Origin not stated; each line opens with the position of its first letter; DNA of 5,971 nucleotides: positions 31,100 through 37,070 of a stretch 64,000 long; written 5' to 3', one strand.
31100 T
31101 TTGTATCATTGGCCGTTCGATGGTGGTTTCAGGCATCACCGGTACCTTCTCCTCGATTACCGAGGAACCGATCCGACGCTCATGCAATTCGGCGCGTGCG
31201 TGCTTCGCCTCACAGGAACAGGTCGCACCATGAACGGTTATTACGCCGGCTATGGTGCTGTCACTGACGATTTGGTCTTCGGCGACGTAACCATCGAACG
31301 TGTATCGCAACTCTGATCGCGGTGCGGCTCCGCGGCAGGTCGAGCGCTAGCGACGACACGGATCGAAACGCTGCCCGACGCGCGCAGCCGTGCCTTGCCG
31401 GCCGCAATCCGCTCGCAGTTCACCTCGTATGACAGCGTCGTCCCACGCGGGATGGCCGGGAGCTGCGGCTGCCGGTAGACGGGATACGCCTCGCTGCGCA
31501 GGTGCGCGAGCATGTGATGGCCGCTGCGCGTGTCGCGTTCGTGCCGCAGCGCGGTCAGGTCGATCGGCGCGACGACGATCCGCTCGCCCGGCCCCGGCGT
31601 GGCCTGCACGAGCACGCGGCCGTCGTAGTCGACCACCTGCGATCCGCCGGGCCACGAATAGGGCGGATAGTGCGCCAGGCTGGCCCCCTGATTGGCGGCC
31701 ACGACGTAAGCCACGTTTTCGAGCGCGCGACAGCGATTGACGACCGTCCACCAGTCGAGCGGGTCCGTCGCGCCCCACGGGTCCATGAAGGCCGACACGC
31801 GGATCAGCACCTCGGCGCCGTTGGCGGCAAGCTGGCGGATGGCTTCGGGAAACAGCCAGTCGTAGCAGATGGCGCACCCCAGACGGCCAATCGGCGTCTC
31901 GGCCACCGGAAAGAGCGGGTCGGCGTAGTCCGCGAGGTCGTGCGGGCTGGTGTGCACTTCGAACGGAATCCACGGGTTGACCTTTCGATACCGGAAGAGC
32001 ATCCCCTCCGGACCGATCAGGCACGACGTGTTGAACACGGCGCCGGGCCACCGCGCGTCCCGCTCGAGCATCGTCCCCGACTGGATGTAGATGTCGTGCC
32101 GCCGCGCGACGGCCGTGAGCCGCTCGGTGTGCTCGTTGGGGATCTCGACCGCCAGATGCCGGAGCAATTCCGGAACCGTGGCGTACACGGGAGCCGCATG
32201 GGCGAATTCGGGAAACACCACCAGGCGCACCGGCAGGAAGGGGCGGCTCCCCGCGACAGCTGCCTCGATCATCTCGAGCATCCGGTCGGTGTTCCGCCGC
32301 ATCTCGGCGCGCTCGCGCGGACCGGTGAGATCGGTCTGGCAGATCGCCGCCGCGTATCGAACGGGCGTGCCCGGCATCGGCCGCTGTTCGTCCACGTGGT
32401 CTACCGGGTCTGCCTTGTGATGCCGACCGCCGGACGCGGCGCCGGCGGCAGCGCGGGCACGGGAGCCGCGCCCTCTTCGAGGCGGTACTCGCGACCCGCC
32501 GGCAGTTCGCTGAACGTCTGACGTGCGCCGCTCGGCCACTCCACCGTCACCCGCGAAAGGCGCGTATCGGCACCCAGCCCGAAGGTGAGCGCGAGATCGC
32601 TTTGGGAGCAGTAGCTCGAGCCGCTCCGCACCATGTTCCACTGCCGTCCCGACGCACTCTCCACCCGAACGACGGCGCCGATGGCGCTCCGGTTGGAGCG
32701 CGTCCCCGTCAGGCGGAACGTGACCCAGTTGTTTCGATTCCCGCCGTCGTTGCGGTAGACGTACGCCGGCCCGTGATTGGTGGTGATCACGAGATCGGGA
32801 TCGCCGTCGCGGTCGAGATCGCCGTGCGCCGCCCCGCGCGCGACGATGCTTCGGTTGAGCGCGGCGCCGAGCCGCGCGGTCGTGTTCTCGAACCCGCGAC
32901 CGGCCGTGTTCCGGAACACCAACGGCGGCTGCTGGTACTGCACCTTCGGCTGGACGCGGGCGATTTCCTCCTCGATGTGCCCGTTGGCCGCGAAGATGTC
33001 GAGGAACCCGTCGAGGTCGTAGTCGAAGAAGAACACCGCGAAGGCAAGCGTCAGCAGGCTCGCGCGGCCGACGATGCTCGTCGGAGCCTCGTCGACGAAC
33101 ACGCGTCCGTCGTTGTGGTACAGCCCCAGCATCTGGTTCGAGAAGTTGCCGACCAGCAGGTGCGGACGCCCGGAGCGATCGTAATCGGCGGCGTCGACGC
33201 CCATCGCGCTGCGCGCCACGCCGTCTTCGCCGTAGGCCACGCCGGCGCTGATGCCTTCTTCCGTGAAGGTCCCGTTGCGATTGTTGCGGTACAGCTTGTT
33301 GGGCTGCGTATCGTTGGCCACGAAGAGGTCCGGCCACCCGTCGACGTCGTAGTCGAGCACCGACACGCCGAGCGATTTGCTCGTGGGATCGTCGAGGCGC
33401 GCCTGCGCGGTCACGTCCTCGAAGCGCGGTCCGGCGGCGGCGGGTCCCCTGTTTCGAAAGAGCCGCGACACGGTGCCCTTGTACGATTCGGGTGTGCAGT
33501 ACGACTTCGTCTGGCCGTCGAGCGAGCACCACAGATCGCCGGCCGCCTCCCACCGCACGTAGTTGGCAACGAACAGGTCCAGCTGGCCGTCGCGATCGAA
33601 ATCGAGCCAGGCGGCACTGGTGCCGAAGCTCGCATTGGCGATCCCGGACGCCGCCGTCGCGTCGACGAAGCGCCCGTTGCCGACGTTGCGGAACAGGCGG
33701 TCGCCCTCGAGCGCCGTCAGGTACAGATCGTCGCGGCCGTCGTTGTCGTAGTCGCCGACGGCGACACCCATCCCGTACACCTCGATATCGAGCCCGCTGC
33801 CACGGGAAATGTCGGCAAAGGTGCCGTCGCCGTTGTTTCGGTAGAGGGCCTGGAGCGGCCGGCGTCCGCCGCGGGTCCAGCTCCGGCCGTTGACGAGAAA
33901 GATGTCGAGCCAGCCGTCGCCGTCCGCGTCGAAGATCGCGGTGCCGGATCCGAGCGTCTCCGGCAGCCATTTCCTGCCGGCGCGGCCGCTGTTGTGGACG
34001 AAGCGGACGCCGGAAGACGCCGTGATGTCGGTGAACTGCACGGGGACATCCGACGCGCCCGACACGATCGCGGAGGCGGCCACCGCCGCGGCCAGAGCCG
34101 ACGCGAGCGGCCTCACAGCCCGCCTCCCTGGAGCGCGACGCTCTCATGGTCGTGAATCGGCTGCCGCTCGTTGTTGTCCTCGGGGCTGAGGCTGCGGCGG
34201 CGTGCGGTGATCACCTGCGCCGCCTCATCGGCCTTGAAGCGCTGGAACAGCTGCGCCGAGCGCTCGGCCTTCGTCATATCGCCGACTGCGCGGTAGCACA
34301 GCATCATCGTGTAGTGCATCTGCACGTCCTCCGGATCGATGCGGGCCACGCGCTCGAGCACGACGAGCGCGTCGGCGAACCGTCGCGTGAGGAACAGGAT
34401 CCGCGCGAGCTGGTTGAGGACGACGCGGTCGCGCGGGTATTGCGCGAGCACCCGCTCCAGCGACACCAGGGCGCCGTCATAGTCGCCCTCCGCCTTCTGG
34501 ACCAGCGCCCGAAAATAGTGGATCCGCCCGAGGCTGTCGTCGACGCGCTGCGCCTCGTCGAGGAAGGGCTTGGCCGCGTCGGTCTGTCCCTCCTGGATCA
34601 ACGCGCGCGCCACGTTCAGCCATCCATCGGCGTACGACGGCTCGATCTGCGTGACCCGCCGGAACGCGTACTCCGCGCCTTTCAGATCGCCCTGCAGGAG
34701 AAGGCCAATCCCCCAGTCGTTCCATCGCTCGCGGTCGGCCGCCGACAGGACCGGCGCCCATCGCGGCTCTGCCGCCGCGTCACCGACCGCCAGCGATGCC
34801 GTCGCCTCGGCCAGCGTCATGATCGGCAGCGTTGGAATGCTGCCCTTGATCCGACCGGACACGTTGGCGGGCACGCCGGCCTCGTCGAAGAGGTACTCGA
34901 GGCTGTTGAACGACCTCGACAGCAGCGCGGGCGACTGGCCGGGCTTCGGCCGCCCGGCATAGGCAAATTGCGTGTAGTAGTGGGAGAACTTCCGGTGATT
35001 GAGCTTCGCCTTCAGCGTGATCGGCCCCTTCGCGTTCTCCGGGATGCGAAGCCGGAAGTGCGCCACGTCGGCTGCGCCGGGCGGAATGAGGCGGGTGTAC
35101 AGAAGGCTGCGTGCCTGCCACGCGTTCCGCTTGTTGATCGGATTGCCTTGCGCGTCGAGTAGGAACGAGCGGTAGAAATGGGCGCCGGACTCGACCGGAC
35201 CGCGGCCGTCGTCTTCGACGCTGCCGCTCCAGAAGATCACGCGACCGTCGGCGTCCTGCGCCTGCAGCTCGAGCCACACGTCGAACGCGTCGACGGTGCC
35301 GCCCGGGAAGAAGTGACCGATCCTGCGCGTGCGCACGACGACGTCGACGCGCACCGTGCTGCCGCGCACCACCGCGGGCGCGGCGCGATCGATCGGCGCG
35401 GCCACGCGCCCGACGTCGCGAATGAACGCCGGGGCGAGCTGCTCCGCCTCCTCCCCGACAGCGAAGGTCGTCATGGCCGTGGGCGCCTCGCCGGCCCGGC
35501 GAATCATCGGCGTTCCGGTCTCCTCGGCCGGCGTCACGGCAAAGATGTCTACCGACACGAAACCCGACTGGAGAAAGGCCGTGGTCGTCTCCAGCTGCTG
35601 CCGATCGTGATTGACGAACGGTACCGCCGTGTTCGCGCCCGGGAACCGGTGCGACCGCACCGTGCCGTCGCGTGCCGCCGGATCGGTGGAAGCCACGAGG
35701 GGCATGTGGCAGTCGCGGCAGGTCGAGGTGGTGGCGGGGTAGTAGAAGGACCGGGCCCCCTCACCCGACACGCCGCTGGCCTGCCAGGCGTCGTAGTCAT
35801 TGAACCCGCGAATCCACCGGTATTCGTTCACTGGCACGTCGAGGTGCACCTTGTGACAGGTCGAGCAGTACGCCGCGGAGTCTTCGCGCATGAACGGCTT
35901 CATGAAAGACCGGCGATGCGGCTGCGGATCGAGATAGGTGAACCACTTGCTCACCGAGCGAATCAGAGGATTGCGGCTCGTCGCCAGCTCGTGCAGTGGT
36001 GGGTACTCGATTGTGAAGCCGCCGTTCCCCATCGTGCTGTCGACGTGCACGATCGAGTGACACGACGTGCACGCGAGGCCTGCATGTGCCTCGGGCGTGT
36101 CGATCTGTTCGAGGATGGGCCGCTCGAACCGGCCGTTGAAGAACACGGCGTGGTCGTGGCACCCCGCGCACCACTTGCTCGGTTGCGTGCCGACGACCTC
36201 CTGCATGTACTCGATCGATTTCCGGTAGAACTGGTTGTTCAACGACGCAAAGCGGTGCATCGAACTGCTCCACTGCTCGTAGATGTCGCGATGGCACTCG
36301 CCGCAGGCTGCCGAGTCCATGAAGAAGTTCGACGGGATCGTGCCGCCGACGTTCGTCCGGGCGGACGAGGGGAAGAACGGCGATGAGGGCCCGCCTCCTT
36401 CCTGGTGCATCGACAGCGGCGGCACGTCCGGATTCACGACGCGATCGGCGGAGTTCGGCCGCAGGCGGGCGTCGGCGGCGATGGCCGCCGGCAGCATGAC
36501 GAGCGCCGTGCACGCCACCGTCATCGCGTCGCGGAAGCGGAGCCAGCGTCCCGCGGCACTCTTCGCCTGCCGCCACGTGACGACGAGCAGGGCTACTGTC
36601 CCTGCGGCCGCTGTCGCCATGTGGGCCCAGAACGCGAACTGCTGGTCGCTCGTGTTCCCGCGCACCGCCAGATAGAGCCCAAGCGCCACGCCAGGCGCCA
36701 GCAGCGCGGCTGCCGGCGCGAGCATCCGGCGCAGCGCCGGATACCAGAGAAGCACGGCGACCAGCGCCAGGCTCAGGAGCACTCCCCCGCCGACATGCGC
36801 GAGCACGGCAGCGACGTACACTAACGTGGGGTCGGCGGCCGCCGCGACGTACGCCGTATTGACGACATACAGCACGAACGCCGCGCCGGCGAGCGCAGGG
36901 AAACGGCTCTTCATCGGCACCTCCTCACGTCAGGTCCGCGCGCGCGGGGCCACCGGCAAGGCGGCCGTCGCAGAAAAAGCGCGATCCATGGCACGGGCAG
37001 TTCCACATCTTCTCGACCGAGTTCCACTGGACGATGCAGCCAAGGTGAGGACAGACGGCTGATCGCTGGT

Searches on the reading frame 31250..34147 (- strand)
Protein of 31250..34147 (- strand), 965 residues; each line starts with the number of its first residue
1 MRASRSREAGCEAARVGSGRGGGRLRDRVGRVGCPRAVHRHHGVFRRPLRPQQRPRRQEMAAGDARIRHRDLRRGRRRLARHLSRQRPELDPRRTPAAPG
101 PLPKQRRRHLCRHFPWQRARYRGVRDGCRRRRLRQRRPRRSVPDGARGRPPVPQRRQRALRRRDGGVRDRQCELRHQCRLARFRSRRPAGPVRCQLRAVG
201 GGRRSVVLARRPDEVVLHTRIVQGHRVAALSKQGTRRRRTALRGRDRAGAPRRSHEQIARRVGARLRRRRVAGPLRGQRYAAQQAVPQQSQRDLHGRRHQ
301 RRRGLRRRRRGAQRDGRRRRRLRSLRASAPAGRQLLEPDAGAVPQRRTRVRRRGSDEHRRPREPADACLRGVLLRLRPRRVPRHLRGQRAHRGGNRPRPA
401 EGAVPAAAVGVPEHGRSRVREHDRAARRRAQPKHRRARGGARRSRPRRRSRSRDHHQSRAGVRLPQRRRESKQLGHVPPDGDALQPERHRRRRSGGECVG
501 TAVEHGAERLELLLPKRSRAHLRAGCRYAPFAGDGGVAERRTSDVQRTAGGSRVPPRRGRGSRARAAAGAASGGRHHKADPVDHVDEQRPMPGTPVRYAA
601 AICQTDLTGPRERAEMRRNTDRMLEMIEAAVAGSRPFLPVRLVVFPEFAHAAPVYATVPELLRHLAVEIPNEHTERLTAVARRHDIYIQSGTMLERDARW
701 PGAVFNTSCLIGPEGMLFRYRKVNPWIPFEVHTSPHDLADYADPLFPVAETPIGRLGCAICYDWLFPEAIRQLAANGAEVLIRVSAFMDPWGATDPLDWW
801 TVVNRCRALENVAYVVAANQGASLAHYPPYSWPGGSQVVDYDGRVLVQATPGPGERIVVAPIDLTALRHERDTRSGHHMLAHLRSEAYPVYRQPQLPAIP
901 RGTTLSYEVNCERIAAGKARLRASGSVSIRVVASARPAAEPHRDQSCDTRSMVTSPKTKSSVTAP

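Call 64: search_protein_families(library=pfam, proteins=[window:31250-34147:-], max_evalue=0.0001)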
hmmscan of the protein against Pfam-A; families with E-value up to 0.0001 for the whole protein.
window:31250-34147:- (965 aa): 1 family
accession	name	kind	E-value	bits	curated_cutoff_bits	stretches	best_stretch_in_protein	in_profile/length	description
PF00795.27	CN_hydrolase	-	2.4e-37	129.1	23.2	1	600-867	2-251/256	Carbon-nitrogen hydrolase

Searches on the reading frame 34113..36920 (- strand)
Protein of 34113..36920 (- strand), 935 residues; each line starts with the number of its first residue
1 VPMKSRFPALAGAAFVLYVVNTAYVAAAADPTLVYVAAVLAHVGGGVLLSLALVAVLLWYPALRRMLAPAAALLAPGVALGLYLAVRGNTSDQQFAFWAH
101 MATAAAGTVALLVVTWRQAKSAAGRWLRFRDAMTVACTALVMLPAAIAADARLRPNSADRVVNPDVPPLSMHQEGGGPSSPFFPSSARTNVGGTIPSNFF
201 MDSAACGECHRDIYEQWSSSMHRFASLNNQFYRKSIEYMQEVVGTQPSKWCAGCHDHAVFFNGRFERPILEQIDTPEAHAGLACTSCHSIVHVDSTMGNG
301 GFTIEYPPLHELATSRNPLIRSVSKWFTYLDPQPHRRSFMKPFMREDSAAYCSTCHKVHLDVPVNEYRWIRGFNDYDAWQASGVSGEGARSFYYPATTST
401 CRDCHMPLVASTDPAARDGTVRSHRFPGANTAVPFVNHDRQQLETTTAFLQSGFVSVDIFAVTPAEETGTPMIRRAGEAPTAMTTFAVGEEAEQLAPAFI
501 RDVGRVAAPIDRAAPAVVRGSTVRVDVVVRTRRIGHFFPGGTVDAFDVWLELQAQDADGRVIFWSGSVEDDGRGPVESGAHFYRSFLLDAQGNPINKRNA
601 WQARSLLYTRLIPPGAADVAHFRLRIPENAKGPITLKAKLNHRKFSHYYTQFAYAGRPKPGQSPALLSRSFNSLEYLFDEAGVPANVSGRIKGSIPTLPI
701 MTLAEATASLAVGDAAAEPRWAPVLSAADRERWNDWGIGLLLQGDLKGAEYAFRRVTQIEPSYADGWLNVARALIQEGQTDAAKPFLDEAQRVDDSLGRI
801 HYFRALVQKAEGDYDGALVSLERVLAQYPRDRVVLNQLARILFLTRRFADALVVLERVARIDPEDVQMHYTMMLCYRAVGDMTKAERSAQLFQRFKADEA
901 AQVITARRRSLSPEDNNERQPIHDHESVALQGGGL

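Call 64: search_protein_families(library=pfam, proteins=[window:34113-36920:-], max_evalue=0.0001)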
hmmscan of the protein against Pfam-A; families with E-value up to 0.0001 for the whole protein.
window:34113-36920:- (935 aa): 15 families
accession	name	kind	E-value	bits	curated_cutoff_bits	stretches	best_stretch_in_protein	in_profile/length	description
PF14559.12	TPR_19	-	2.4e-21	76.3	25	2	810-869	3-62/68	Tetratricopeptide repeat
PF07719.23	TPR_2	-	1.1e-16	59.9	27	0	799-831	2-34/34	Tetratricopeptide repeat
PF13428.12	TPR_14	-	8.4e-12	45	23.5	0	800-841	3-44/44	Tetratricopeptide repeat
PF00515.34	TPR_1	-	1.8e-11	43.8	27.8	0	799-830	2-33/34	Tetratricopeptide repeat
PF13432.12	TPR_16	-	3.5e-08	34.2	32.7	0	805-865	4-64/65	Tetratricopeptide repeat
PF13435.11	Cytochrome_C554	-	3.6e-08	34.7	20.8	1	205-289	1-84/84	Cytochrome c554 and c-prime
PF13181.12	TPR_8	-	5.6e-08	32.8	25.7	0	764-794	1-31/34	Tetratricopeptide repeat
PF24575.1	TPR_Slam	-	9.5e-08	32.9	35.2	0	800-851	49-100/104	Surface lipoprotein assembly modifier, N-terminal TPR repeats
PF14522.11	Cytochrome_C7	-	9e-07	29.1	24.8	0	203-289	13-67/67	Cytochrome c7 and related cytochrome c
PF22113.1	Mtrc-MtrF_II-IV_dom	-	9.4e-06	25.7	30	0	283-409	30-131/176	Outer membrane cytochrome MtrC/MtrF-like, domains II/IV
PF13414.12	TPR_11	-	1.5e-05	25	26.8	0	743-774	7-38/42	TPR repeat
PF13174.12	TPR_6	-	1.8e-05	25.5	26.3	0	805-829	7-31/33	Tetratricopeptide repeat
PF12895.13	ANAPC3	-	4.5e-05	24.1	27.2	0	812-886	3-76/82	Anaphase-promoting complex, cyclosome, subunit 3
PF13431.12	TPR_17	-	6.2e-05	23.4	24.4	0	753-783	2-32/34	Tetratricopeptide repeat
PF13424.12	TPR_12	-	7.5e-05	23.3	30.1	0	797-862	9-75/77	Tetratricopeptide repeat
